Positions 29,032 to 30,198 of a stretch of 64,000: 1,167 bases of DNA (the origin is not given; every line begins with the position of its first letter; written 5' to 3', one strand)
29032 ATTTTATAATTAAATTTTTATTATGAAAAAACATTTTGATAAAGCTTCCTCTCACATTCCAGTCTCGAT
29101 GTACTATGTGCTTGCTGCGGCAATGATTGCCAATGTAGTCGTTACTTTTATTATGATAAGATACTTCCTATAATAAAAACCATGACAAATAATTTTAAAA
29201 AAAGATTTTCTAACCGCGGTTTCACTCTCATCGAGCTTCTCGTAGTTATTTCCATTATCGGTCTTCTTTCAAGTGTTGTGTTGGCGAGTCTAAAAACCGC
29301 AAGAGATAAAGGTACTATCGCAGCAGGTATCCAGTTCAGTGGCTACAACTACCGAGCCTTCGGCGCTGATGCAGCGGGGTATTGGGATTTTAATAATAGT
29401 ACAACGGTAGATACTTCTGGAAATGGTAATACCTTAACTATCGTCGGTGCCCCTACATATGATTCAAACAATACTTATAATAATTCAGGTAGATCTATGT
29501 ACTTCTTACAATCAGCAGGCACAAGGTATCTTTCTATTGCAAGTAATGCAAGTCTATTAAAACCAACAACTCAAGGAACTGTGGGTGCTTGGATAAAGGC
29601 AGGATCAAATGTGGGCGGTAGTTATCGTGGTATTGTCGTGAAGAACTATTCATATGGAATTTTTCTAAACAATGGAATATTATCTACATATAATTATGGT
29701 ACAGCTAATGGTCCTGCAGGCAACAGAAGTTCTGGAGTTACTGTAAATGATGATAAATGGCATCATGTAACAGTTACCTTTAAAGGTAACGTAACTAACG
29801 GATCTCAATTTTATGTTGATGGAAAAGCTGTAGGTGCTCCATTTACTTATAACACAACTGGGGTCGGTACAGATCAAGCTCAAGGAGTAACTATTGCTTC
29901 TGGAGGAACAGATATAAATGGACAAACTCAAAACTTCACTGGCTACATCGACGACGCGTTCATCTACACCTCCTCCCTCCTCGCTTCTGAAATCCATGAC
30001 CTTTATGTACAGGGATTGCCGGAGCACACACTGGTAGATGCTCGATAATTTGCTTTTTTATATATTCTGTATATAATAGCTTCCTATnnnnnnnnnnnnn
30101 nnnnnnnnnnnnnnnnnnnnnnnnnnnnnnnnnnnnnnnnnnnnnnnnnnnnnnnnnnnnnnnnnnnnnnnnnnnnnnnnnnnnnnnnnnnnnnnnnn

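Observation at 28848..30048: Type IV pilin-LamG fusion preceded by two translationally coupled micro-ORFs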

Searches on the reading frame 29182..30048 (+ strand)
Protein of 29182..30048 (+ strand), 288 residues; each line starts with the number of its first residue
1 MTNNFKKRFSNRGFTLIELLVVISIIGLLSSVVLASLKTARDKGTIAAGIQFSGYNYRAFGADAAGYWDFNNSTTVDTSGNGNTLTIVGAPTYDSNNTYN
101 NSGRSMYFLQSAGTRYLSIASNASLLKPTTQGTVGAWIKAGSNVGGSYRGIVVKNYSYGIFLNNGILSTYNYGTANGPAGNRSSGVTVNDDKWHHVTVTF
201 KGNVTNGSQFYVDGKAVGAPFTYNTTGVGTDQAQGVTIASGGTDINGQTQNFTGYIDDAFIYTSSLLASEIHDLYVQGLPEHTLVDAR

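Call 6: search_protein_families(library=pfam, proteins=[window:29182-30048:+], max_evalue=0.01)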
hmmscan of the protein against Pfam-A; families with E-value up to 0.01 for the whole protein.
window:29182-30048:+ (288 aa): 3 families
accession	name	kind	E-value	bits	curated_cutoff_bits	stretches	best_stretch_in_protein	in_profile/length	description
PF13385.13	Laminin_G_3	-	7.5e-17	62.3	27.6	1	113-272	3-151/151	Concanavalin A-like lectin/glucanases superfamily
PF07963.17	N_methyl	-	3.7e-08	33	21.2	1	10-34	3-27/27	Prokaryotic N-terminal methylation motif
PF02210.31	Laminin_G_2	-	3.6e-05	24.7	22.9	1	160-258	23-120/126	Laminin G domain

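Call 7: search_protein_families(library=ncbifam, proteins=[window:29182-30048:+], max_evalue=0.1)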
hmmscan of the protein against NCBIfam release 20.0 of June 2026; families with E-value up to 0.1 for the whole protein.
window:29182-30048:+ (288 aa): 13 families
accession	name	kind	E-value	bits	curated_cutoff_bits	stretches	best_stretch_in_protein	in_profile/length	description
TIGR01708.2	typeII_sec_gspH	equivalog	1.4e-08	34.9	80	1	12-45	2-35/169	type II secretion system minor pseudopilin GspH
TIGR02532.1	IV_pilin_GFxxxE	domain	1.7e-08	33.9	16.3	1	12-34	2-24/24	prepilin-type N-terminal cleavage/methylation domain-containing protein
NF052521.1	TafC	equivalog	6.6e-08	32.1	410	1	126-276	212-361/373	TafC family fimbrial protein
TIGR01710.1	typeII_sec_gspG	equivalog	3.1e-06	27.3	88.85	1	12-45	1-34/134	type II secretion system major pseudopilin GspG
NF007862.0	PRK10574.1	equivalog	2.1e-05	24.7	138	1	11-40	4-33/145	prepilin peptidase-dependent pilin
NF041775.1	typeIV_PilA_Myxo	equivalog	2.4e-05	24.4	400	1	10-36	9-35/214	type IV pilin protein PilA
NF041013.1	T4P_ComGE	equivalog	5e-05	23.3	49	1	10-42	2-34/83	competence type IV pilus minor pilin ComGE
NF007800.0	PRK10506.1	equivalog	0.0019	18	158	1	10-38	7-35/163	prepilin peptidase-dependent protein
NF040999.1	pilin_ComGC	equivalog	0.0045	17.2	75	1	12-37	2-27/84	competence type IV pilus major pilin ComGC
TIGR02596.1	TIGR02596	subfamily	0.0045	17.1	70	1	14-37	1-24/196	Verru_Chthon cassette protein D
NF041002.1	pilin_ComGF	equivalog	0.0086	16.3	80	1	11-42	1-32/139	competence type IV pilus minor pilin ComGF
NF040982.1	ComGD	equivalog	0.011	16.1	70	1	11-38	1-27/139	competence type IV pilus minor pilin ComGD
TIGR01707.1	gspI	equivalog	0.075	13.5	44.35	0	13-41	1-29/101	type II secretion system minor pseudopilin GspI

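Call 10: find_homologous_proteins(query=window:29182-30048:+)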
Query window:29182-30048:+ (288 aa): 3185 proteins with E <= 0.001 among 7915 candidates; the best 120 are listed.
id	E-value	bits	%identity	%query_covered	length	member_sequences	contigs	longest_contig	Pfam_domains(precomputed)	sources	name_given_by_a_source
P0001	2.7e-183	626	100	100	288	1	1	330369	PF07963.18,PF13385.14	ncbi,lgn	-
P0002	2.5e-163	560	91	100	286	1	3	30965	PF07963.18,PF13385.14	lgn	-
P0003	4.9e-84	300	58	100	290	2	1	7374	PF07963.18,PF13385.14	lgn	-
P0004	3.6e-52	195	43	98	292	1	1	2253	PF07963.18,PF13385.14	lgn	-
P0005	4.8e-52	195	43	95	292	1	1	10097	PF07963.18,PF13385.14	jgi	jgi:prepilin-type N-terminal cleavage/methylation domain-containing protein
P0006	2.2e-46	176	44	98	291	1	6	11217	PF07963.18,PF07953.21,PF13385.14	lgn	-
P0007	1.6e-44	170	40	97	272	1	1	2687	PF07963.18,PF13385.14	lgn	-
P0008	2.9e-42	163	41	98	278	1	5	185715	PF07963.18,PF13385.14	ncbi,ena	-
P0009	3.0e-41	160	40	95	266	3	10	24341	PF07963.18,PF13385.14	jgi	jgi:prepilin-type N-terminal cleavage/methylation domain-containing protein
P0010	1.1e-40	158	41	95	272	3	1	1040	PF07963.18,PF13385.14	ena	-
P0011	3.9e-40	156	40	92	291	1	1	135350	PF07963.18,PF13385.14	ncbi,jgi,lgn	ncbi:MAG: hypothetical protein RLY66_101 [Candidatus Parcubacteria bacterium]|jgi:prepilin-type N-te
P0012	9.4e-40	155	41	95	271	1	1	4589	PF07963.18,PF13385.14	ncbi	-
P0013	4.3e-38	149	39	98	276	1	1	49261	PF07963.18,PF13385.14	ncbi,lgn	-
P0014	5.5e-38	149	38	100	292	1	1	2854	PF07963.18,PF13385.14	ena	-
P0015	2.2e-37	147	39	99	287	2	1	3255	PF07963.18,PF13385.14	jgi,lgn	jgi:prepilin-type N-terminal cleavage/methylation domain-containing protein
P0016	2.7e-37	147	37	99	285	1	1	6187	PF07963.18,PF13385.14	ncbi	-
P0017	5.9e-37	146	41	96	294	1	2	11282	PF07963.18,PF13385.14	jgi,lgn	jgi:prepilin-type N-terminal cleavage/methylation domain-containing protein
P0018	1.5e-36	144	37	98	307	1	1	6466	PF07963.18,PF13385.14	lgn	-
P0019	1.5e-36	144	42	93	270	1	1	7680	PF07963.18,PF13385.14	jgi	jgi:prepilin-type N-terminal cleavage/methylation domain-containing protein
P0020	8.3e-36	142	38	96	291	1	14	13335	PF07963.18,PF13385.14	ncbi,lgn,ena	-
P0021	1.6e-35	141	39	97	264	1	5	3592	PF07963.18,PF13385.14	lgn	-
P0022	2.8e-35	140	39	97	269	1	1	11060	PF07963.18,PF13385.14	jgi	-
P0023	3.4e-35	140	38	98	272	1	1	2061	PF07963.18,PF13385.14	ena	-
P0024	6.6e-35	139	36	98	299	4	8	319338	PF07963.18,PF13385.14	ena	-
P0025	6.9e-35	139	37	99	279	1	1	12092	PF07963.18,PF13385.14,PF02210.32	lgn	-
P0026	9.1e-35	138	36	100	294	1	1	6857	PF07963.18,PF13385.14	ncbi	-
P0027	1.0e-34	138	39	97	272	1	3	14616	PF07963.18,PF13385.14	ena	-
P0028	2.8e-34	137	40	97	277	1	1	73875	PF07963.18,PF13385.14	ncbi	-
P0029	2.9e-34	137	38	93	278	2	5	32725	PF07963.18,PF13385.14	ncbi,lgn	-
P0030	3.9e-34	136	37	97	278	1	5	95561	PF07963.18,PF13385.14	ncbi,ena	ncbi:MAG: LamG-like jellyroll fold domain-containing protein [Patescibacteria group bacterium]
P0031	5.9e-34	136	36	97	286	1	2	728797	PF07963.18,PF13385.14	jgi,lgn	jgi:prepilin-type N-terminal cleavage/methylation domain-containing protein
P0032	6.0e-34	136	38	95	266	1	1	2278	PF07963.18,PF13385.14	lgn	-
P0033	7.3e-34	135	39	99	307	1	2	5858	PF07963.18,PF00354.25,PF13385.14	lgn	-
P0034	8.0e-34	135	36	96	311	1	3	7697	PF07963.18,PF13385.14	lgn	-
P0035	1.3e-33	135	38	95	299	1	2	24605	PF07963.18,PF13385.14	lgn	-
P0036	1.7e-33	134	38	94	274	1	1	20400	PF07963.18,PF07953.21,PF13385.14,PF02210.32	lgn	-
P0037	2.3e-33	134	37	95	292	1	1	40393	PF07963.18,PF13385.14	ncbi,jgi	-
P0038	3.0e-33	133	38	98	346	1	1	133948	PF13385.14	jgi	jgi:prepilin-type N-terminal cleavage/methylation domain-containing protein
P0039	3.0e-33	133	37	100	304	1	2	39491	PF07963.18,PF13385.14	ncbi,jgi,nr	ncbi:MAG TPA: LamG-like jellyroll fold domain-containing protein [Candidatus Paceibacterota bacteriu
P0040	3.3e-33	133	40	94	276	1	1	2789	PF07963.18,PF13385.14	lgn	-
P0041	4.1e-33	133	38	97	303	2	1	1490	PF07963.18,PF13385.14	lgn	-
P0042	4.9e-33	133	36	97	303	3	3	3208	PF07963.18,PF13385.14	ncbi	-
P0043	8.2e-33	132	35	97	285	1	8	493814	PF07963.18,PF06439.19,PF13385.14,PF02210.32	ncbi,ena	-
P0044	9.7e-33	132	38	99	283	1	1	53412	PF07963.18,PF13385.14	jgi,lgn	-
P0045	1.7e-32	131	36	97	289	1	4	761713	PF07963.18,PF13385.14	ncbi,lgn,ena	ncbi:MAG: LamG-like jellyroll fold domain-containing protein [Patescibacteria group bacterium]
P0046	2.7e-32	130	37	96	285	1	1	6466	PF07963.18,PF13385.14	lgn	-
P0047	4.3e-32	130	37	95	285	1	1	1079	PF07963.18,PF07953.21,PF13385.14,PF02210.32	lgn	-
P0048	8.6e-32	129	40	96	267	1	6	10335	PF07963.18,PF13385.14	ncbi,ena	-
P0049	9.6e-32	128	37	97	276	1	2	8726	PF07963.18,PF07953.21,PF13385.14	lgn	-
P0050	1.0e-31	128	39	97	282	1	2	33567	PF07963.18,PF13385.14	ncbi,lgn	-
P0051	1.3e-31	128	37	95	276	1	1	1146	PF07963.18,PF07953.21,PF13385.14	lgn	-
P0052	1.5e-31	128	38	97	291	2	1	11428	PF07963.18,PF13385.14,PF00054.31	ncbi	-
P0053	2.0e-31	127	37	97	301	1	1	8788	PF07963.18,PF13385.14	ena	-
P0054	3.3e-31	127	36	97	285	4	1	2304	PF07963.18,PF13385.14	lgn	-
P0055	3.5e-31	127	35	99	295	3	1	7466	PF07963.18,PF13385.14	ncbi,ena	ncbi:MAG: LamG-like jellyroll fold domain-containing protein [Patescibacteria group bacterium]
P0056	3.7e-31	127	37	95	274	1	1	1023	PF07963.18,PF07953.21,PF13385.14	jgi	jgi:prepilin-type N-terminal cleavage/methylation domain-containing protein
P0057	5.2e-31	126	37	95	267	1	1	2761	PF07963.18,PF13385.14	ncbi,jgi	-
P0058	5.2e-31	126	37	95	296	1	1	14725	PF07963.18,PF13385.14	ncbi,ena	-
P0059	6.7e-31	126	37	98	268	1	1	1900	PF07963.18,PF13385.14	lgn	-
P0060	6.8e-31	126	36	97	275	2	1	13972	PF07963.18,PF13385.14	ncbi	ncbi:MAG: LamG-like jellyroll fold domain-containing protein [Patescibacteria group bacterium]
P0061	7.1e-31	126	39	97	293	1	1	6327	PF07963.18,PF13385.14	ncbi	-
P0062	1.1e-30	125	38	99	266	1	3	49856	PF07963.18,PF13385.14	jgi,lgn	jgi:prepilin-type N-terminal cleavage/methylation domain-containing protein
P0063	1.2e-30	125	37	97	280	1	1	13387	PF07963.18,PF13385.14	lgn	-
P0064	1.2e-30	125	39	93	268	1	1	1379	PF07963.18,PF13385.14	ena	-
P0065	1.4e-30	125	37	96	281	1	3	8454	PF07963.18,PF13385.14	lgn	-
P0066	1.5e-30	125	36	98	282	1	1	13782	PF07963.18,PF13385.14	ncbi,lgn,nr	ncbi:MAG: prepilin-type N-terminal cleavage/methylation domain-containing protein [Candidatus Paceba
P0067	1.9e-30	124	34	96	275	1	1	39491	PF07963.18,PF13385.14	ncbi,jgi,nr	ncbi:MAG TPA: LamG-like jellyroll fold domain-containing protein [Candidatus Paceibacterota bacteriu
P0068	2.3e-30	124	39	95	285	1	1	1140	PF07963.18,PF13385.14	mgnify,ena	mgnify:CR=1 FL=1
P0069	3.7e-30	123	40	92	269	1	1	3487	PF07963.18,PF13385.14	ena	-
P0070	3.8e-30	123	35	94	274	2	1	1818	PF07963.18,PF07953.21,PF13385.14,PF02210.32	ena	-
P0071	4.0e-30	123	38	93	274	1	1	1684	PF07963.18,PF13385.14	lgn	-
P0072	4.7e-30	123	36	97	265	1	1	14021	PF07963.18,PF00354.25,PF13385.14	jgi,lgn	jgi:prepilin-type N-terminal cleavage/methylation domain-containing protein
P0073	5.2e-30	123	38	95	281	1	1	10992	PF07963.18,PF13385.14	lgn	-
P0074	5.6e-30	123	36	93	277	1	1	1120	PF07963.18,PF13385.14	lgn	-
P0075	7.0e-30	122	36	96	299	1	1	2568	PF07963.18,PF13385.14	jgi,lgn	jgi:prepilin-type N-terminal cleavage/methylation domain-containing protein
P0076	7.4e-30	122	35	95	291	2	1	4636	PF07963.18,PF13385.14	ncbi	ncbi:MAG: LamG-like jellyroll fold domain-containing protein [Candidatus Taylorbacteria bacterium]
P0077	8.9e-30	122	36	97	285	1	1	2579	PF07963.18,PF13385.14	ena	-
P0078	9.5e-30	122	36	95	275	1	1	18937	PF07963.18,PF07953.21,PF13385.14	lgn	-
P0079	1.0e-29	122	35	92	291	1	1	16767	PF07963.18,PF13385.14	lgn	-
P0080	1.1e-29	122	35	99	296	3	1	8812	PF07963.18,PF13385.14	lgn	-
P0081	1.2e-29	122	37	98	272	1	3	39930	PF07963.18,PF13385.14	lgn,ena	-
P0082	1.6e-29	121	34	95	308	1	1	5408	PF07963.18,PF13385.14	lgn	-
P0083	1.7e-29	121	38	94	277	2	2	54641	PF07963.18,PF13385.14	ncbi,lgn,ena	ncbi:MAG: LamG-like jellyroll fold domain-containing protein [Candidatus Paceibacterota bacterium]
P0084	2.2e-29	121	36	97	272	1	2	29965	PF07963.18,PF13385.14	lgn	-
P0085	2.6e-29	120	41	74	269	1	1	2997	PF07963.18,PF13385.14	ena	-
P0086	2.6e-29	120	38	95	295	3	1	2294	PF07963.18,PF13385.14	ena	-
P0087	2.8e-29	120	35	97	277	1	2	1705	PF07963.18,PF13385.14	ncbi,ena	-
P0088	3.0e-29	120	37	95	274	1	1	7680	PF07963.18,PF13385.14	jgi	jgi:prepilin-type N-terminal cleavage/methylation domain-containing protein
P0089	3.9e-29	120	35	98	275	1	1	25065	PF07963.18,PF13385.14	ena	-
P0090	3.9e-29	120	34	98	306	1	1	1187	PF07963.18,PF13385.14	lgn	-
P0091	4.0e-29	120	36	96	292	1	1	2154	PF07963.18,PF13385.14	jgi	jgi:prepilin-type N-terminal cleavage/methylation domain-containing protein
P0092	4.2e-29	120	37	95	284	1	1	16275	PF07963.18,PF13385.14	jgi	jgi:prepilin-type N-terminal cleavage/methylation domain-containing protein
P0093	4.7e-29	120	36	99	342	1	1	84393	PF07963.18,PF13385.14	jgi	jgi:prepilin-type N-terminal cleavage/methylation domain-containing protein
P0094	4.8e-29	120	35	95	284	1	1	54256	PF07963.18,PF13385.14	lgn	-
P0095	5.7e-29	119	37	96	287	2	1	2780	PF07963.18,PF13385.14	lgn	-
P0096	6.2e-29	119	36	97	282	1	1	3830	PF07963.18,PF13385.14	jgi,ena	-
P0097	7.7e-29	119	37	95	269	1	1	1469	PF07963.18,PF13385.14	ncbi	-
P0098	1.0e-28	119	36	96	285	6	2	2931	PF07963.18,PF07953.21,PF13385.14,PF02210.32,PF00054.31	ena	-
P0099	1.0e-28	119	38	97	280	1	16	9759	PF07963.18,PF13385.14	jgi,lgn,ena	-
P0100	1.4e-28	118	36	99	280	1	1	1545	PF07963.18,PF13385.14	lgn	-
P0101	1.9e-28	118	34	98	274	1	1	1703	PF07963.18,PF13385.14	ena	-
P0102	2.0e-28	118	37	97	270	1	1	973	PF07963.18,PF13385.14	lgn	-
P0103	2.1e-28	117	38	95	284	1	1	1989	PF07963.18,PF13385.14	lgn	-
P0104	2.3e-28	117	39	76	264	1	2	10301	PF07963.18,PF13385.14,PF02210.32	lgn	-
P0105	2.6e-28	117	33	95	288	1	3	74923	PF07963.18,PF07953.21,PF13385.14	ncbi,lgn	-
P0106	2.9e-28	117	35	97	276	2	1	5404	PF07953.21,PF13385.14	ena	-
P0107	3.7e-28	117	34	95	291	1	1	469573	PF07963.18,PF13385.14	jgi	jgi:prepilin-type N-terminal cleavage/methylation domain-containing protein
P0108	5.2e-28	116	34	94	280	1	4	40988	PF07963.18,PF13385.14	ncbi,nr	ncbi:MAG: LamG-like jellyroll fold domain-containing protein [Patescibacteria group bacterium]|nr:pr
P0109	5.4e-28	116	35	95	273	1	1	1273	PF07963.18,PF13385.14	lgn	-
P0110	6.4e-28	116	35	96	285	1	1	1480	PF07963.18,PF13385.14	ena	-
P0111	6.4e-28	116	36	95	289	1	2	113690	PF07963.18,PF13385.14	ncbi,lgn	-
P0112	6.4e-28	116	33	94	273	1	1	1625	PF07963.18,PF07953.21,PF13385.14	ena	-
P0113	6.8e-28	116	33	98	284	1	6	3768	PF07963.18,PF13385.14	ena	-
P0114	7.1e-28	116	35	96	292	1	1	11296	PF07963.18,PF13385.14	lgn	-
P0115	1.1e-27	115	34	97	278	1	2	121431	PF07963.18,PF13385.14,PF02210.32,PF00054.31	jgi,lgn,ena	-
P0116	1.3e-27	115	41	72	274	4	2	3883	PF07963.18,PF13385.14,PF02210.32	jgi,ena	jgi:prepilin-type N-terminal cleavage/methylation domain-containing protein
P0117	1.3e-27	115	33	98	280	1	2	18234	PF07963.18,PF13385.14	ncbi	-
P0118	1.4e-27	115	35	92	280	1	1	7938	PF07963.18,PF13385.14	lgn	-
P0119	1.6e-27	115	34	94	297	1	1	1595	PF07963.18,PF13385.14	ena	-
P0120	1.6e-27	115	38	96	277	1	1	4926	PF07963.18,PF13385.14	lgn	-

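Call 12: find_encoding_contigs(protein=P0002, flank=4000, max_places=3)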
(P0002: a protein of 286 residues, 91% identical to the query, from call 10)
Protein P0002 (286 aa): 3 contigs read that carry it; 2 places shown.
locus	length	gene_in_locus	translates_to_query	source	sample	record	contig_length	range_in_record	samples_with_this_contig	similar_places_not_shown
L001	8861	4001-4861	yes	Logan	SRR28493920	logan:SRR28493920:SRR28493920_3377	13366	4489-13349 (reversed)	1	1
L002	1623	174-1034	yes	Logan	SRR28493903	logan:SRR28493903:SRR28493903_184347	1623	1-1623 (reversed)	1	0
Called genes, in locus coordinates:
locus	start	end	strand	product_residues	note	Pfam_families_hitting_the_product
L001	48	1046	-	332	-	PF00294:PfkB, PF08543:Phos_pyr_kin (weak)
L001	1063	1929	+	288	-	PF01116:F_bP_aldolase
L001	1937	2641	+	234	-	PF13098:Thioredoxin_2 (faint), PF13462:Thioredoxin_4, PF01323:DSBA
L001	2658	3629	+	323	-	PF00389:2-Hacid_dh, PF02826:2-Hacid_dh_C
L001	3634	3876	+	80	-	-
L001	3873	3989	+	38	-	-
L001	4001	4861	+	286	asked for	PF07963:N_methyl, PF13385:Laminin_G_3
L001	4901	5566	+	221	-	PF01386:Ribosomal_L25p, PF14693:Ribosomal_TL5_C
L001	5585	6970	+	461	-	-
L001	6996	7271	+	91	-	PF01197:Ribosomal_L31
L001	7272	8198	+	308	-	PF03462:PCRF, PF00472:RF-1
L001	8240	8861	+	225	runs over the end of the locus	PF00318:Ribosomal_S2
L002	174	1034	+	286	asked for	PF07963:N_methyl, PF13385:Laminin_G_3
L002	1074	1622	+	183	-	?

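Call 13: find_encoding_contigs(protein=P0003, flank=4000, max_places=3)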
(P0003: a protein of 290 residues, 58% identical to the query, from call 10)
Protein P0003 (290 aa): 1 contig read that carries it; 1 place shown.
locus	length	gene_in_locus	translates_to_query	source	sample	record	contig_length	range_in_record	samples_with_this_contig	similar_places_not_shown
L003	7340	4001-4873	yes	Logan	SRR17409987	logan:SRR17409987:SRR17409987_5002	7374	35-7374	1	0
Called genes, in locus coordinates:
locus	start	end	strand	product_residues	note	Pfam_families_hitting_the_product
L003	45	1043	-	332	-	PF00294:PfkB, PF08543:Phos_pyr_kin (faint)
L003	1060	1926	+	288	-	PF01116:F_bP_aldolase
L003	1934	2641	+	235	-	PF13462:Thioredoxin_4, PF01323:DSBA (faint)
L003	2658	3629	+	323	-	PF00389:2-Hacid_dh, PF02826:2-Hacid_dh_C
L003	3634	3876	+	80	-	-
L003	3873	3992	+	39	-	-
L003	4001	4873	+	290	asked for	PF07963:N_methyl, PF13385:Laminin_G_3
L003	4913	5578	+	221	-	PF01386:Ribosomal_L25p, PF14693:Ribosomal_TL5_C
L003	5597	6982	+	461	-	-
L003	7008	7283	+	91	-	PF01197:Ribosomal_L31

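Call 20: find_encoding_contigs(protein=P0001, flank=1000, max_places=2)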
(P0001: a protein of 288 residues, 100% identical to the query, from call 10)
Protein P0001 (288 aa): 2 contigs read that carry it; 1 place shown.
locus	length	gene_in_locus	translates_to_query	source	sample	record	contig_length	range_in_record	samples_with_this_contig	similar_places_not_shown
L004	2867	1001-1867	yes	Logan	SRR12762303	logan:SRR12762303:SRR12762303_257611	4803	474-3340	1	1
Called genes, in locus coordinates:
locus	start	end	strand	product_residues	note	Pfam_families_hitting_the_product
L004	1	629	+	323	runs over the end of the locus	PF00389:2-Hacid_dh, PF02826:2-Hacid_dh_C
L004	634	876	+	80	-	-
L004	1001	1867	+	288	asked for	PF07963:N_methyl, PF13385:Laminin_G_3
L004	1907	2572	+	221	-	PF01386:Ribosomal_L25p, PF14693:Ribosomal_TL5_C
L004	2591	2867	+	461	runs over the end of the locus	-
